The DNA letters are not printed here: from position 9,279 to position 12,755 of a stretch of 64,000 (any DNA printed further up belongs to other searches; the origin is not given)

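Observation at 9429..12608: Usher-like outer-membrane protein fused to a CarbopepD_reg-like beta-sandwich and a C-terminal OmpA peptidoglycan-anchor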

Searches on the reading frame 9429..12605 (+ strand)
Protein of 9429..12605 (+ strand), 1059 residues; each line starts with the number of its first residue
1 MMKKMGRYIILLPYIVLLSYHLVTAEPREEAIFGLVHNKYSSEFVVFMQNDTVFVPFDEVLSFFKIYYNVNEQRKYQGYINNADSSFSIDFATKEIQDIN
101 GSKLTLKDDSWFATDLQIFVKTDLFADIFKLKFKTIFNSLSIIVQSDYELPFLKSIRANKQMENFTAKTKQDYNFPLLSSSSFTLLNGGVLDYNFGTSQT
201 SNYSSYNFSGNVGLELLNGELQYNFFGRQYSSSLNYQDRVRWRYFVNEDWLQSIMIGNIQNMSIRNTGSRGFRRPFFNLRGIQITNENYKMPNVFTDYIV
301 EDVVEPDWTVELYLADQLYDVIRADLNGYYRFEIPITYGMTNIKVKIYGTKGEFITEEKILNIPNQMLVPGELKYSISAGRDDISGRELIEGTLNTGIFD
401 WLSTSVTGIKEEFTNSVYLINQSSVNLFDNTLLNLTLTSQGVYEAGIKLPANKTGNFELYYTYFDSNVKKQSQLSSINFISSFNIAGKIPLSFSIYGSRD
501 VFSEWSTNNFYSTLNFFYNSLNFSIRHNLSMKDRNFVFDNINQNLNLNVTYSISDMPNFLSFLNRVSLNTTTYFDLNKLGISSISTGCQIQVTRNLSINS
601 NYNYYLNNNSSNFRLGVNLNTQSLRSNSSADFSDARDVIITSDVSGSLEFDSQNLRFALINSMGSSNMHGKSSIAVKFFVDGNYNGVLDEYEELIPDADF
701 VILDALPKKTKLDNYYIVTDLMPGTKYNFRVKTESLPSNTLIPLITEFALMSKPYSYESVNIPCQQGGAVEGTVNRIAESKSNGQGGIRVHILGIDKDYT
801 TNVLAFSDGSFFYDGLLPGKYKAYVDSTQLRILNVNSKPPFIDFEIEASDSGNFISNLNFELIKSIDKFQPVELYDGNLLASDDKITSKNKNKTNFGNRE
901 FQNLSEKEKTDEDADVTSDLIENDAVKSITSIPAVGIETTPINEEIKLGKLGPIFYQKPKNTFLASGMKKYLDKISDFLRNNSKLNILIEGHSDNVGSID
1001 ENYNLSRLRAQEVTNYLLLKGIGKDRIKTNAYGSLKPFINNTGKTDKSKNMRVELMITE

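Call 3: search_protein_families(library=pfam, proteins=[window:9429-12605:+], max_evalue=1)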
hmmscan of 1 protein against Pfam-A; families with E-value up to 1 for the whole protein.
window:9429-12605:+ (1059 aa): 3 families
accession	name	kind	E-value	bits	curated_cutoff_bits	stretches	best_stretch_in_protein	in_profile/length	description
PF00691.25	OmpA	-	1.2e-16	61.3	27.2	1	969-1050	14-97/98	OmpA family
PF00041.27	fn3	-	0.0012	19.4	25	1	706-735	43-70/84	Fibronectin type III domain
PF09211.15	DUF1958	-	0.28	11.8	24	0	311-333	16-38/63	Domain of unknown function (DUF1958)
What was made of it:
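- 12270..12602 (+): OmpA-like peptidoglycan-binding domain, aa 948-1058. Pfam E 1.2e-16 (call 3).
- On OmpA-like peptidoglycan-binding domain (PF00691): 61.3 bits against 27.2, E 1.2e-16 (call 3).
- On TonB-dependent receptor / other large barrels (rival): No such Pfam hits (call 3).
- Checked: Pfam PF00691 matches aa 969-1050, E 1.2e-16, 61.3 bits against a cut-off of 27.2 (call 3).
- There are no Plug, TonB_dep_Rec, LptD or Omp85 Pfam hits (call 3).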

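Call 4: search_protein_families(library=ncbifam, proteins=[window:9429-12605:+], max_evalue=1)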
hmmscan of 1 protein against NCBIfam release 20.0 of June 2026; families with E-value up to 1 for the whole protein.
window:9429-12605:+ (1059 aa): 37 families (the best 25 are shown)
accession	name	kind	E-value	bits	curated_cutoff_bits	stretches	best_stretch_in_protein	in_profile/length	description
NF053611.1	YiaD_Gzip_OmpA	equivalog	3.4e-22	79.2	175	1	936-1057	86-206/206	YiaD family glycine zipper/OmpA-like lipoprotein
NF053613.1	OMP_toxin_LptF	equivalog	1.6e-15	57.5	400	1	951-1058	140-246/256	lipotoxin F family OmpA-related lipoprotein LptF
TIGR02802.1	Pal_lipo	equivalog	2.8e-15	56.3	125.35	1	962-1056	9-103/104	peptidoglycan-associated lipoprotein Pal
NF053612.1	anchor_PA1041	equivalog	4.2e-15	56.3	250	1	941-1057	120-235/236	PA1041 family peptidoglycan-binding anchor lipoprotein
NF045787.1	OmpABordt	equivalog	8.2e-15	55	200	1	955-1057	88-189/194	outer membrane protein OmpA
TIGR03789.1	pdsO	hypoth_equivalog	2.5e-13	50.3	152.2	1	965-1055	151-241/243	sortase-associated OmpA-like protein PdsO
NF052230.1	T9SS_PorE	exception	4.7e-13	48.3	600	1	953-1050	516-612/648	PorE family type IX secretion system protein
NF053585.1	OMP_LP_YfiB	equivalog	1.5e-12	47.7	128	1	943-1058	47-161/163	outer membrane lipoprotein YfiB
TIGR03350.1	type_VI_ompA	equivalog_domain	3.7e-12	46.4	139.8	1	965-1057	42-137/137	type VI secretion system protein TssL, long form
NF047620.1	FlgprotMotYVib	equivalog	7.2e-12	45.5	400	1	962-1055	170-264/271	flagellar protein MotY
NF053607.1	CHU_0125_OmpA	equivalog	9.3e-12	44.2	620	1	970-1058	548-637/639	CHU_0125 family OmpA-like outer membrane integrity protein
NF033763.1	exchanger_TraB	exception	1.3e-11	43.2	700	1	969-1057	408-497/522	outer membrane exchange protein TraB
NF006285.1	PRK08457.1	equivalog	1.5e-11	44.6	250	1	899-1057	69-230/253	flagellar motor protein MotB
NF008067.1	PRK10802.1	equivalog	2.2e-11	43.9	261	1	964-1054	78-168/171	peptidoglycan-associated lipoprotein Pal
NF038223.1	IcmN_DotK_IVB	equivalog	7.2e-11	42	250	1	970-1056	72-158/164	type IVB secretion system protein IcmN/DotK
NF006541.1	PRK09038.1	equivalog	1.6e-10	41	283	1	959-1058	147-249/253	flagellar motor protein MotD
NF006508.0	PRK08944.1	subfamily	1.6e-10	40.7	259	1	889-1058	119-288/304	MotB family protein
NF047726.1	AutTranAdhPGAsTpgA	equivalog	6.2e-08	32.1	350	1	970-1050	173-254/268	trimeric autotransporter adhesin/peptidogylcan-associated protein TpgA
NF005195.1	PRK06667.1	equivalog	4.5e-07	29.9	300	1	966-1058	136-236/241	flagellar motor protein MotB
NF005999.0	PRK08126.1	subfamily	1.8e-06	27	571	1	986-1058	355-431/432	hypothetical protein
NF006544.0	PRK09039.1-3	equivalog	2e-06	27.7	362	1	988-1059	266-342/343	peptidoglycan -binding protein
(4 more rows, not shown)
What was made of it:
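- Closest known: OmpA-like / SPOR / LysM wall anchors on other envelope machines. Same: PorE also combines a CarboxypepD_reg-type domain with OmpA_C (NCBIfam hit, call 4).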

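Call 7: search_solved_structures(query=window:9429-12605:+, max_evalue=10)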
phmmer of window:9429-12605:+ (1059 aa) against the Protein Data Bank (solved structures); distinct sequences matched with E-value up to 10: 76 (the best 60 are shown).
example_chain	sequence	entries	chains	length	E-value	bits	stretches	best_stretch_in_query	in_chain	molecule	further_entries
9v99_A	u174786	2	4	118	7.2e-11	43.9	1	969-1055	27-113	Outer membrane beta-barrel domain-containing protein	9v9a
2lbt_A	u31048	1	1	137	1.1e-10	43.2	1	952-1057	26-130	Uncharacterized protein Rv0899/MT0922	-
2lca_A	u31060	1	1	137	1.7e-10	42.6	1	952-1057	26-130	Uncharacterized protein Rv0899/MT0922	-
2kgw_A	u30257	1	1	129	1.9e-10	42.5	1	952-1057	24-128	Outer membrane protein A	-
2hqs_H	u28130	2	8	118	2.8e-10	41.9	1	964-1056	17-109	Peptidoglycan-associated lipoprotein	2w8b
9v9b_A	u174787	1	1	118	3.5e-10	41.6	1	969-1055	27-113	Outer membrane beta-barrel domain-containing protein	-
1oap_A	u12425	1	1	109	3.8e-10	41.5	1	964-1055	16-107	PEPTIDOGLYCAN-ASSOCIATED LIPOPROTEIN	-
9rle_P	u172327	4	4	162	8.4e-10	40.4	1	964-1055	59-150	Peptidoglycan-associated lipoprotein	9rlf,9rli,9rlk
2l26_A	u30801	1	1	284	1.2e-09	39.9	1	952-1057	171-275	Uncharacterized protein Rv0899/MT0922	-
3oon_A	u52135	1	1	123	1.2e-09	39.9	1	966-1057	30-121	Outer membrane protein (Tpn50)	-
6jfw_A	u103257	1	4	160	7.6e-09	37.2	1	933-1056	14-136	PA0833-PD protein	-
2zf8_A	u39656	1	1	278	1.3e-08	36.5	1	960-1055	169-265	Component of sodium-driven polar flagellar motor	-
8z5n_A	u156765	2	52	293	1.4e-08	36.3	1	960-1055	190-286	Component of sodium-driven polar flagellar motor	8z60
4pwt_A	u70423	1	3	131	1.6e-08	36.2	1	964-1055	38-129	Peptidoglycan-associated lipoprotein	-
4r40_B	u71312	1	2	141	1.9e-08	35.9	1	964-1055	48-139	Peptidoglycan-associated lipoprotein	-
5nhx_A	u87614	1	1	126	2.1e-05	25.8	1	971-1050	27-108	Outer membrane protein A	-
3td3_A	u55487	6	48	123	0.00089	20.4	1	965-1058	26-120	Outer membrane protein omp38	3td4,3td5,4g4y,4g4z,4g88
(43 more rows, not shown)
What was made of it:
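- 12270..12602 (+): PDB sequence hits to Pal and OmpA C-terminal domains (call 7).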

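Call 8: find_homologous_proteins(query=window:9429-12605:+)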
Query window:9429-12605:+ (1059 aa): 26 proteins with E <= 0.001 among 8000 candidates.
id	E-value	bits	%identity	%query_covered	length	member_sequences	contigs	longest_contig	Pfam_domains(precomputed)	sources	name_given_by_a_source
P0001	0.0e+0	2328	99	100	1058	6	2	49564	PF00691.26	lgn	-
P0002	0.0e+0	1511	63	100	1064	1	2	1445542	PF00691.26,PF17210.10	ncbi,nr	ncbi:MAG: OmpA family protein [Candidatus Kapabacteria bacterium]|nr:OmpA family protein [Ignavibact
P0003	0.0e+0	1400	63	95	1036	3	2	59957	-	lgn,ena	-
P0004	0.0e+0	1162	49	100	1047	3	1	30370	PF00691.26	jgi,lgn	jgi:outer membrane protein OmpA-like peptidoglycan-associated protein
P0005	0.0e+0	1159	51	100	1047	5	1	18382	PF00691.26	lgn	-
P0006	0.0e+0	1112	56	82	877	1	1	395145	-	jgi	jgi:hypothetical protein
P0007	0.0e+0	1068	56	79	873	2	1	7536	-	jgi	-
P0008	2.2e-292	991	45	100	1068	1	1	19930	PF00691.26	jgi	jgi:outer membrane protein OmpA-like peptidoglycan-associated protein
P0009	1.4e-254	866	41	97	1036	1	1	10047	PF00691.26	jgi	jgi:outer membrane protein OmpA-like peptidoglycan-associated protein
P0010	2.0e-237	809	40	97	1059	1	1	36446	PF00691.26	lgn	-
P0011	2.5e-219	749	36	98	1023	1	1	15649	-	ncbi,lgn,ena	-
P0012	1.6e-214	733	43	74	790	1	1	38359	-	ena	-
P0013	1.5e-210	720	41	85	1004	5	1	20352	-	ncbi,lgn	ncbi:MAG: hypothetical protein ACLFR2_06675 [Candidatus Kapaibacterium sp.]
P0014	4.6e-124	434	28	98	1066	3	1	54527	PF00691.26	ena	-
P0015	9.1e-99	350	29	81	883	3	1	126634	-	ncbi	-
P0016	4.3e-57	212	26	81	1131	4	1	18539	PF05036.19,PF13620.13,PF22904.4,PF17210.10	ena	-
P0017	1.6e-56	210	26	79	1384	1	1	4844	PF05036.19,PF13620.13,PF17210.10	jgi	-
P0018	4.2e-49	185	23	77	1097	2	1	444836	PF05036.19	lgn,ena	-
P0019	9.6e-44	168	24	81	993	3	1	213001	PF05036.19,PF17210.10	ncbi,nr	ncbi:MAG: SPOR domain-containing protein [Bacteroidales bacterium]|nr:SPOR domain-containing protein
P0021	3.1e-41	159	25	78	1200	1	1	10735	PF05036.19,PF17210.10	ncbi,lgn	-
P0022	4.3e-33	132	23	78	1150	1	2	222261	PF17210.10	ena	-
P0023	1.4e-5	41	34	9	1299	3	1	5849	PF00691.26,PF02412.24,PF13715.13,PF07715.21,PF13620.13,PF00593.31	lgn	-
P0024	7.4e-5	39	32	9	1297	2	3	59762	PF00691.26,PF02412.24,PF13715.13,PF07715.21,PF13620.13,PF00593.31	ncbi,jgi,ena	-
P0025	1.8e-4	38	28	14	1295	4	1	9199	PF00691.26,PF02412.24,PF13715.13,PF07715.21,PF13620.13,PF00593.31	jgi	-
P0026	4.6e-4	36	31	10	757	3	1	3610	PF00691.26,PF08479.17,PF03865.20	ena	-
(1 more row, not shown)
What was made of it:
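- Databases label the protein simply 'OmpA family protein' (call 8).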

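Call 12: search_solved_structures(query=A1, max_evalue=10)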
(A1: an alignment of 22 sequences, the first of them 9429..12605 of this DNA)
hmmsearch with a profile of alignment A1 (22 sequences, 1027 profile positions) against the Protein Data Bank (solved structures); distinct sequences matched with E-value up to 10: 76 (the best 60 are shown).
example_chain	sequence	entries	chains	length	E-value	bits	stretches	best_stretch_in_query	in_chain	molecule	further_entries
5wtp_A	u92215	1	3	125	9.6e-11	43.5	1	914-1026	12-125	OmpA family protein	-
5wtl_A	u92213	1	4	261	4.4e-10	41.3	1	913-1026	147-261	OmpA family protein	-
6jfw_A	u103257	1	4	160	5e-10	41.1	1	934-1024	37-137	PA0833-PD protein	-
2k1s_A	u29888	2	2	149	1.1e-09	40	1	938-1024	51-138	Inner membrane lipoprotein yiaD | Probable lipoprotein YiaD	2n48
9v99_A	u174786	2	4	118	2e-09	39.1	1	939-1024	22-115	Outer membrane beta-barrel domain-containing protein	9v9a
9v9b_A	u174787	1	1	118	3.1e-09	38.5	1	939-1024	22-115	Outer membrane beta-barrel domain-containing protein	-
2lca_A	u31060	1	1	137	1.1e-07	33.3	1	946-1024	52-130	Uncharacterized protein Rv0899/MT0922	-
2lbt_A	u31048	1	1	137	1.2e-07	33.3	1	946-1024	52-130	Uncharacterized protein Rv0899/MT0922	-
2kgw_A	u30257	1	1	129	1.3e-07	33.1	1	946-1023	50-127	Outer membrane protein A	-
5u1h_A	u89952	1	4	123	1.6e-07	32.8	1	934-1022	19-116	Outer membrane porin F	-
3oon_A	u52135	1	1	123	1.8e-07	32.6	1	929-1025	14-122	Outer membrane protein (Tpn50)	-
3s0y_A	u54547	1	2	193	3e-07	31.9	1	893-1022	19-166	Motility protein B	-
3s0w_A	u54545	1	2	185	5.1e-07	31.1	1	895-1022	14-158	Motility protein B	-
2l26_A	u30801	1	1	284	5.6e-07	31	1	946-1023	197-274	Uncharacterized protein Rv0899/MT0922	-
6ysl_A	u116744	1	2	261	1.7e-06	29.4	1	876-1025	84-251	Motility protein B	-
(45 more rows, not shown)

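Call 13: find_encoding_contigs(protein=P0019, flank=8000, max_places=2)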
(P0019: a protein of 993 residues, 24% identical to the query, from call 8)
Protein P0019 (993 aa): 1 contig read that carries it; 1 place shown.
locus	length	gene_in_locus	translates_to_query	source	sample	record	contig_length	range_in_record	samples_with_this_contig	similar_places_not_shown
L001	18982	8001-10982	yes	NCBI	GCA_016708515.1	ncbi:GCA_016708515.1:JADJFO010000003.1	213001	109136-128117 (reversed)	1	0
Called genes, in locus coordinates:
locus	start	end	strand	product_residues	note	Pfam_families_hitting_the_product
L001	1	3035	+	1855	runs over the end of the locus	PF13927:Ig_3 (faint), PF00801:PKD (faint), PF23810:DUF7182 (faint), PF16820:PKD_3 (faint)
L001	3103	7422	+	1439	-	PF23810:DUF7182 (faint), PF19081:Ig_7 (weak)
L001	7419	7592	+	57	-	-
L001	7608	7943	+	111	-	PF14352:DUF4402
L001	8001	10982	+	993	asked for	PF17210:SdrD_B (faint), PF05036:SPOR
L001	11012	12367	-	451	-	PF00072:Response_reg, PF00158:Sigma54_activat, PF14532:Sigma54_activ_2, PF07728:AAA_5, PF25601:AAA_lid_14, PF02954:HTH_8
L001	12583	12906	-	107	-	-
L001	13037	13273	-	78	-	PF02823:ATP-synt_DE_N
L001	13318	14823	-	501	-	PF02874:ATP-synt_ab_N, PF00006:ATP-synt_ab, PF22919:ATP-synt_VA_C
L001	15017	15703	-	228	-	PF01252:Peptidase_A8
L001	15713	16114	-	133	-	PF01258:zf-dskA_traR (weak)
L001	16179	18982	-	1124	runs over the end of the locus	PF00133:tRNA-synt_1, PF09334:tRNA-synt_1g (weak), PF08264:Anticodon_1, PF19302:DUF5915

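Call 14: find_encoding_contigs(protein=P0002, flank=8000, max_places=2)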
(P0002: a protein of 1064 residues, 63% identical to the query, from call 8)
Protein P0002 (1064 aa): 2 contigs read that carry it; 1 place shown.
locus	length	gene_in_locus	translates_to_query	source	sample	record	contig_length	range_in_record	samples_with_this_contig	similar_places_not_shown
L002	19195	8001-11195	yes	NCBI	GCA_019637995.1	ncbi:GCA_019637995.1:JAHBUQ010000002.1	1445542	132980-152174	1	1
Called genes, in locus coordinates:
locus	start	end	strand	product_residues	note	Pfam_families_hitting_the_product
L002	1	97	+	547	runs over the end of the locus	PF01293:PEPCK_ATP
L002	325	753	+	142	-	-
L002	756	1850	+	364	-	PF00383:dCMP_cyt_deam_1, PF14437:MafB19-deam, PF01872:RibD_C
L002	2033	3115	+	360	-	PF00266:Aminotran_5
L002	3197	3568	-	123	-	PF03840:SecG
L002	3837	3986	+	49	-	-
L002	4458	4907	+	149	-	-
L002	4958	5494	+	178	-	-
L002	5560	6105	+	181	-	-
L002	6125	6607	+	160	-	-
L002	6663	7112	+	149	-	-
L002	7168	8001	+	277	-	-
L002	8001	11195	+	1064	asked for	PF17210:SdrD_B (faint), PF00691:OmpA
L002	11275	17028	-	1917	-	PF13860:FlgD_ig (weak), PF18962:Por_Secre_tail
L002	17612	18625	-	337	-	PF02912:Phe_tRNA-synt_N, PF01409:tRNA-synt_2d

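Call 20: search_protein_families(library=pfam, alignment_id=A1, max_evalue=0.01)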
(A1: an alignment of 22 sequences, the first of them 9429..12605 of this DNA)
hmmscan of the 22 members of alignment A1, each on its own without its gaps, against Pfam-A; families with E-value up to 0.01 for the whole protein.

A. member 1, window:9429-12605:+ (1059 aa): 2 families
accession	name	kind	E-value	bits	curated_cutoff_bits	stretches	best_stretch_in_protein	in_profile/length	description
PF00691.25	OmpA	-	1.2e-16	61.3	27.2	1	969-1050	14-97/98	OmpA family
PF00041.27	fn3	-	0.0012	19.4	25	1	706-735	43-70/84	Fibronectin type III domain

B. families by the number of members that match (of 22 scanned): 11 families
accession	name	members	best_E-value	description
PF17210.9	SdrD_B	14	1.4e-08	SdrD B-like domain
PF13620.12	CarboxypepD_reg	13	1.7e-07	Carboxypeptidase regulatory-like domain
PF00691.25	OmpA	9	1.1e-16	OmpA family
PF05036.18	SPOR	5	5.2e-34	SPOR domain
PF23193.1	NOMO_3rd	2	4.1e-05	NOMO third transthyretin-like domain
PF07833.16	Cu_amine_oxidN1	1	0.00014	Copper amine oxidase N-terminal domain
PF00278.28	Orn_DAP_Arg_deC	1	0.00016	Pyridoxal-dependent decarboxylase, C-terminal sheet domain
PF00041.27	fn3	1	0.0012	Fibronectin type III domain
PF17802.7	SpaA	1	0.0022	Prealbumin-like fold domain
PF25020.1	TTR_TEN1-4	1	0.0066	Teneurin TTR-like domain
PF09430.16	EMC7_beta-sandw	1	0.007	ER membrane protein complex subunit 7, beta-sandwich domain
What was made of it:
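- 11697..12020 (+): C-terminal beta-sandwich 2, aa 757-864, at the CTD2 position. It is CarboxypepD_reg / SdrD_B-like. Thirteen to 14 of 22 homologues hit PF13620 / PF17210 (call 20).
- On Chaperone-usher outer-membrane usher (FimD/PapC type): None of 22 family members hits at E <= 0.01 (call 20).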

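Call 26: find_encoding_contigs(protein=P0018, flank=8000, max_places=2)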
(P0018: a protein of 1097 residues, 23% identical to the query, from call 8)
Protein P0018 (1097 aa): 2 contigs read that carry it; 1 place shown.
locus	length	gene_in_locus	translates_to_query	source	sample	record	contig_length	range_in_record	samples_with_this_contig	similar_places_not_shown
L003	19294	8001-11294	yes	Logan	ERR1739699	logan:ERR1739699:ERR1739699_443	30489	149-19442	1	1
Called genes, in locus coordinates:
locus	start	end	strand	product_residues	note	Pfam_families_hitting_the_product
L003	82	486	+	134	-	-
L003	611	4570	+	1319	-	PF18962:Por_Secre_tail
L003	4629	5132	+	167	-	-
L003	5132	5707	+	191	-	-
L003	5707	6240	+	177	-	-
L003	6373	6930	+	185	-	PF14352:DUF4402 (weak)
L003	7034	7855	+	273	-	-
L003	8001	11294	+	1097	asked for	PF05036:SPOR (faint)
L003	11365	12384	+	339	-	PF01018:GTP1_OBG, PF01926:MMR_HSR1, PF02421:FeoB_N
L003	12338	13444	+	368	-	PF14520:HHH_5 (faint), PF02481:DNA_processg_A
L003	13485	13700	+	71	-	PF19029:DUF883_C (weak)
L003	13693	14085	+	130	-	PF07332:Phage_holin_3_6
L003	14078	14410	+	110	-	-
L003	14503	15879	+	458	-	PF02321:OEP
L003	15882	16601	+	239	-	PF02463:SMC_N (faint), PF00005:ABC_tran, PF13304:AAA_21 (faint)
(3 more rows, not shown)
